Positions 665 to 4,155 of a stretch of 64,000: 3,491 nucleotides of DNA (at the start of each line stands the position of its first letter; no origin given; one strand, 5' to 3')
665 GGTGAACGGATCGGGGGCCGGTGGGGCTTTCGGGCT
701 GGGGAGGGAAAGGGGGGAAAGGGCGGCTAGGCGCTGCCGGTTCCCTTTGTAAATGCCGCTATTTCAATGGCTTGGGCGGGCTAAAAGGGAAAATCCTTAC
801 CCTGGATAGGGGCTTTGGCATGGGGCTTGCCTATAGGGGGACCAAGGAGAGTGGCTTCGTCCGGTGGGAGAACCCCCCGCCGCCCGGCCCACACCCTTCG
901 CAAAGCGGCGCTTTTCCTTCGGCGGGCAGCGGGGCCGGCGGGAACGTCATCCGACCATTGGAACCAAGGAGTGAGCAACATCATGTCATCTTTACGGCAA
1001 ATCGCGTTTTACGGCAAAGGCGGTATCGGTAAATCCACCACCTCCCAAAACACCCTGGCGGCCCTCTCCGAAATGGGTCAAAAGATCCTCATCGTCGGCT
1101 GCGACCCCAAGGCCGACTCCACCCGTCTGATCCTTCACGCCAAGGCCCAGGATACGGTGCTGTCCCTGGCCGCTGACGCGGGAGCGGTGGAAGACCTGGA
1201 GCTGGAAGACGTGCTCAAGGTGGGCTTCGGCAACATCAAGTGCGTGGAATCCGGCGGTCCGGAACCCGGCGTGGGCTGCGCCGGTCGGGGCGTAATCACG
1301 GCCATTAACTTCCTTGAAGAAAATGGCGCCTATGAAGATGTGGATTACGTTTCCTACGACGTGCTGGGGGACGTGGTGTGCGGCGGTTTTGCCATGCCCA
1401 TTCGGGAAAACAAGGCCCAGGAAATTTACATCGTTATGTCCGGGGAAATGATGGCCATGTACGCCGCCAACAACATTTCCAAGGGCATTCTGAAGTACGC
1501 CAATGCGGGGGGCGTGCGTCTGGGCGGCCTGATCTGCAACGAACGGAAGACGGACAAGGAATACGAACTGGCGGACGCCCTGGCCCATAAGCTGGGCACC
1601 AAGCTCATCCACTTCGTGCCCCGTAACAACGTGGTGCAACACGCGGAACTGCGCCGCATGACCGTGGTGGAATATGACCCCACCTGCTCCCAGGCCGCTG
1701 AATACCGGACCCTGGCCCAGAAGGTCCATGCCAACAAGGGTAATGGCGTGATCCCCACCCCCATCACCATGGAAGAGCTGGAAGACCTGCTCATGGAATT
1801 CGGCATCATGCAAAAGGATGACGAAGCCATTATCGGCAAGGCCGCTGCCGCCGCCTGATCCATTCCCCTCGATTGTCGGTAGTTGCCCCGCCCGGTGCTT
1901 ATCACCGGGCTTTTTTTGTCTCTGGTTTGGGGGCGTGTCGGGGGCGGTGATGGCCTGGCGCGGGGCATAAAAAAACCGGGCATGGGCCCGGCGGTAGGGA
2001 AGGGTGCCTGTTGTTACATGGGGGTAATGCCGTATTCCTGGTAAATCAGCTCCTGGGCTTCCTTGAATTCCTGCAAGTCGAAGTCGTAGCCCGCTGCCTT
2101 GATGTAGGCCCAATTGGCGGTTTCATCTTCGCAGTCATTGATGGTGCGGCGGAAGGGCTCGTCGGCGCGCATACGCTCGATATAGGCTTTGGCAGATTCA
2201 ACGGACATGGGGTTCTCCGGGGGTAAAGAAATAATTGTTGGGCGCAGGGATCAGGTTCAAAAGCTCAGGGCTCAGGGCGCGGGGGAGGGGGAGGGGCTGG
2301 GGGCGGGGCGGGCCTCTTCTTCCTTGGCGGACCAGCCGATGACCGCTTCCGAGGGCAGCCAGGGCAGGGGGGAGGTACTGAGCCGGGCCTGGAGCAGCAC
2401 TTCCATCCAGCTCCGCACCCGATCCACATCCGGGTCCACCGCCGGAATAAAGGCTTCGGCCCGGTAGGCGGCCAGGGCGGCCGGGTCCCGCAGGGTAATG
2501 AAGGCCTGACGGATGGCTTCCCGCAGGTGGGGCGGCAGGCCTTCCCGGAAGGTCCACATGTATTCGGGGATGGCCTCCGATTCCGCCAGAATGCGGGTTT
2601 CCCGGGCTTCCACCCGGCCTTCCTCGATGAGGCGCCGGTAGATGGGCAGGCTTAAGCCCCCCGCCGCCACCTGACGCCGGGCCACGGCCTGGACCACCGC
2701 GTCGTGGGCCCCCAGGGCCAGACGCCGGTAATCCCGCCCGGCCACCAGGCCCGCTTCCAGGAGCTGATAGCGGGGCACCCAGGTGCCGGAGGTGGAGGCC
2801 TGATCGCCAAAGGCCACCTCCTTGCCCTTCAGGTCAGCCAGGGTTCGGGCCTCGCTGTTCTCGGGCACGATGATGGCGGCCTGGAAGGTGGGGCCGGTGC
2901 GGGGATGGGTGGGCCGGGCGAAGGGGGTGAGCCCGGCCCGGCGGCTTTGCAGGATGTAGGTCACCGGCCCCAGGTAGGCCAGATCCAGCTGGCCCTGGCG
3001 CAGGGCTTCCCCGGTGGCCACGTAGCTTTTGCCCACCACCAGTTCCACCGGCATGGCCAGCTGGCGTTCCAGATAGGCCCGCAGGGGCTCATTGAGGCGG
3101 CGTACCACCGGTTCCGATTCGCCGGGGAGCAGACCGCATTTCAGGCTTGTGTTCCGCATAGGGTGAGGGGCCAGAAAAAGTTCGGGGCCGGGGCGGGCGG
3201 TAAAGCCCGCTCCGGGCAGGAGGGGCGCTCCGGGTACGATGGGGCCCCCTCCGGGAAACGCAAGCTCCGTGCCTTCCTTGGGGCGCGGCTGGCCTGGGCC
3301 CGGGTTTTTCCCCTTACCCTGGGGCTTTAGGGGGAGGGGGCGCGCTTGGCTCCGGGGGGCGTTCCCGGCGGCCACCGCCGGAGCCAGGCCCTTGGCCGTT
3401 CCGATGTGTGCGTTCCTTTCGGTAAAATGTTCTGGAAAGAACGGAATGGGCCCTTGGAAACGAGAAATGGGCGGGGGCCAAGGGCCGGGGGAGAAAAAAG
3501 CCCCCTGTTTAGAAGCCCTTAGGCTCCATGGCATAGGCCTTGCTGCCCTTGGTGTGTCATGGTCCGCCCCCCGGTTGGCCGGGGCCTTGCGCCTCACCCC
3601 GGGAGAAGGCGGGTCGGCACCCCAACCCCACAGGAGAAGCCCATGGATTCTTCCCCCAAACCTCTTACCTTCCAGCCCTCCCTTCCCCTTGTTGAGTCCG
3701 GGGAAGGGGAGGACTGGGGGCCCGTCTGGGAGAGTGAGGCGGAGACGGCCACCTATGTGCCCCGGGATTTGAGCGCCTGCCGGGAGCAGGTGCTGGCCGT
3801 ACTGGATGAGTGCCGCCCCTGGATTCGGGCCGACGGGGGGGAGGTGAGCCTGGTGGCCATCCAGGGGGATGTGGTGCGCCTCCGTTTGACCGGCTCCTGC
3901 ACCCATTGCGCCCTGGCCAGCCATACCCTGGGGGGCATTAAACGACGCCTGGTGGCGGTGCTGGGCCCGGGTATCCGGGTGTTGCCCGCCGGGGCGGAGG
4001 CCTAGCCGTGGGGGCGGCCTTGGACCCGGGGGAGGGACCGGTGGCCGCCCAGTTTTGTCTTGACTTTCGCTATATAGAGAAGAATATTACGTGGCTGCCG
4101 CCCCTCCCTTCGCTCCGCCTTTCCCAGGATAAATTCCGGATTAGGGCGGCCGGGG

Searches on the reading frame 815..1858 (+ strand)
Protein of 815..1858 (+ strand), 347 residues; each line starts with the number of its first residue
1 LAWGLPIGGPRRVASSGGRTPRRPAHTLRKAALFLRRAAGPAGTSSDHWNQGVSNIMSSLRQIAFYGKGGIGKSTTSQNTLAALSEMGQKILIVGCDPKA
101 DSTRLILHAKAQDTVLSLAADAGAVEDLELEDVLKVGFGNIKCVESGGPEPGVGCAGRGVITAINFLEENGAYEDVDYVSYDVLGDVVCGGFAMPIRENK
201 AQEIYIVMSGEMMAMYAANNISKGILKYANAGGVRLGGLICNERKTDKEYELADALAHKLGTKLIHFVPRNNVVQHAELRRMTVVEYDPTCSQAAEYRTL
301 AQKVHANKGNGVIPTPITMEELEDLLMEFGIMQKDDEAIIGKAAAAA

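Call 5: search_protein_families(library=pfam, proteins=[window:815-1858:+], max_evalue=0.01)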
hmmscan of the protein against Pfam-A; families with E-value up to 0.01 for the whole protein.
window:815-1858:+ (347 aa): 5 families
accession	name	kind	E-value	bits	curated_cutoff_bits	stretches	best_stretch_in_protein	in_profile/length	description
PF00142.24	Fer4_NifH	-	5.5e-132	439.7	25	1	61-332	1-271/271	4Fe-4S iron sulfur cluster binding proteins, NifH/frxC family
PF01656.29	CbiA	-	9e-10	39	25.4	1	65-284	4-125/125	CobQ/CobB/MinD/ParA nucleotide binding domain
PF13614.12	AAA_31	-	1.7e-09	38.3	27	1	63-130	4-74/177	AAA domain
PF02374.21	ArsA_ATPase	-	1.1e-07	31.8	24.3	1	61-102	2-42/305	Anion-transporting ATPase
PF10609.15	ParA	-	2.1e-05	24.5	27.1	1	67-112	11-56/246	NUBPL iron-transfer P-loop NTPase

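Call 6: search_protein_families(library=ncbifam, proteins=[window:815-1858:+], max_evalue=0.01)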
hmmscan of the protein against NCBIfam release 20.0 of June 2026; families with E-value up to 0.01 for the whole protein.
window:815-1858:+ (347 aa): 16 families
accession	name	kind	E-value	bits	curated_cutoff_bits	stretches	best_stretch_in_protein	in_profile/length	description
TIGR01287.1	nifH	equivalog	6.2e-139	461.9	394.35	1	61-335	1-274/275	nitrogenase iron protein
NF033200.1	F430_CfbC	exception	1.3e-102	342.6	402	1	61-326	1-259/260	Ni-sirohydrochlorin a,c-diamide reductive cyclase ATP-dependent reductase subunit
NF009701.0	PRK13230.1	subfamily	1.1e-89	300.3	350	1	60-325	1-277/291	nitrogenase reductase-like protein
NF009702.0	PRK13231.1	equivalog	2.8e-87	292.2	427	1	60-329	2-262/264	nitrogenase reductase-like protein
TIGR01281.1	DPOR_bchL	equivalog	5.5e-60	203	345.15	1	63-329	3-267/268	ferredoxin:protochlorophyllide reductase (ATP-dependent) iron-sulfur ATP-binding protein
TIGR02016.1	BchX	equivalog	2.7e-47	161.5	331.2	1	61-308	1-248/296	chlorophyllide a reductase iron protein subunit X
TIGR01969.1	minD_arch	subfamily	2.6e-14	53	201.75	2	200-308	130-234/251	cell division ATPase MinD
TIGR01968.1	minD_bact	equivalog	1.6e-06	27.7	212.9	1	67-97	9-39/261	septum site-determining protein MinD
TIGR04291.1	arsen_driv_ArsA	equivalog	1.2e-05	24.3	650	1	63-100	6-43/565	arsenical pump-driving ATPase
TIGR03371.1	cellulose_yhjQ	equivalog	2.4e-05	24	157.85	0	252-304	188-241/246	cellulose biosynthesis protein BcsQ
TIGR00345.1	GET3_arsA_TRC40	subfamily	2.5e-05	23.9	135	1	65-100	2-36/299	TRC40/GET3/ArsA family transport-energizing ATPase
NF008669.0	PRK11670.1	equivalog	5.4e-05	22.3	348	1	51-112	104-160/369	iron-sulfur cluster carrier protein ApbC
NF041417.1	ArsA_halo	exception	5.4e-05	22.1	800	1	61-101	334-374/617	arsenical pump-driving ATPase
NF041546.1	ParA_partition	equivalog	0.00015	21.4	180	1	68-104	8-44/203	ParA family partition ATPase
NF047398.1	AAA_KGGVGR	domain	0.00081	19.8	90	1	62-110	4-53/190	KGGVGR-motif variant AAA ATPase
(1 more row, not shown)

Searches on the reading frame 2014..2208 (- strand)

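Call 5: search_protein_families(library=pfam, proteins=[window:2014-2208:-], max_evalue=0.01)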
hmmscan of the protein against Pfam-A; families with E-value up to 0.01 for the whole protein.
window:2014-2208:- (64 aa): 1 family
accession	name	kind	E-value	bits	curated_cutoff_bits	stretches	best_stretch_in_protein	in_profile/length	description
PF07862.16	Nif11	-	1.1e-10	42.1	23.8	1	1-48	1-48/48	Nif11 domain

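Call 6: search_protein_families(library=ncbifam, proteins=[window:2014-2208:-], max_evalue=0.01)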
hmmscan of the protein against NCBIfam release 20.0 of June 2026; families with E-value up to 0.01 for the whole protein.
window:2014-2208:- (64 aa): 1 family
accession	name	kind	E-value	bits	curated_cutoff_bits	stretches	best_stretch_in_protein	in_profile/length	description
TIGR03798.1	leader_Nif11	subfamily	3.4e-13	49.6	32.3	1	1-53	1-53/68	Nif11-like leader peptide family RiPP precursor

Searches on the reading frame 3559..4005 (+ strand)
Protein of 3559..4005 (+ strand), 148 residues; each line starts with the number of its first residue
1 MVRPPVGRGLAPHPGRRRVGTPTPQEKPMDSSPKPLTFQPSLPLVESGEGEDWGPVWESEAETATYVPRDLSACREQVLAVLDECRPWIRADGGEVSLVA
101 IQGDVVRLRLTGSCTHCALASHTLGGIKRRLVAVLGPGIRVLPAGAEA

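Call 5: search_protein_families(library=pfam, proteins=[window:3559-4005:+], max_evalue=0.01)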
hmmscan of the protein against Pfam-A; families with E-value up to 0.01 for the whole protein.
window:3559-4005:+ (148 aa): 1 family
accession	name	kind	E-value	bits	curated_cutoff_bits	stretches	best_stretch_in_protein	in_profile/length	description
PF01106.22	NifU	-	1.4e-15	57.6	27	1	80-141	3-66/67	NifU-like domain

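Call 6: search_protein_families(library=ncbifam, proteins=[window:3559-4005:+], max_evalue=0.01)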
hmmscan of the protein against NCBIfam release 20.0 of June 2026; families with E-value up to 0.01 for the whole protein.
window:3559-4005:+ (148 aa): 2 families
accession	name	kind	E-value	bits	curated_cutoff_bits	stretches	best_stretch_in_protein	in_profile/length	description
TIGR02000.1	NifU_proper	equivalog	4.9e-15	55.7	273.3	1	76-143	222-289/290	Fe-S cluster assembly protein NifU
TIGR03341.1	YhgI_GntY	equivalog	0.00059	19.7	269.35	1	76-132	108-167/190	Fe-S biogenesis protein NfuA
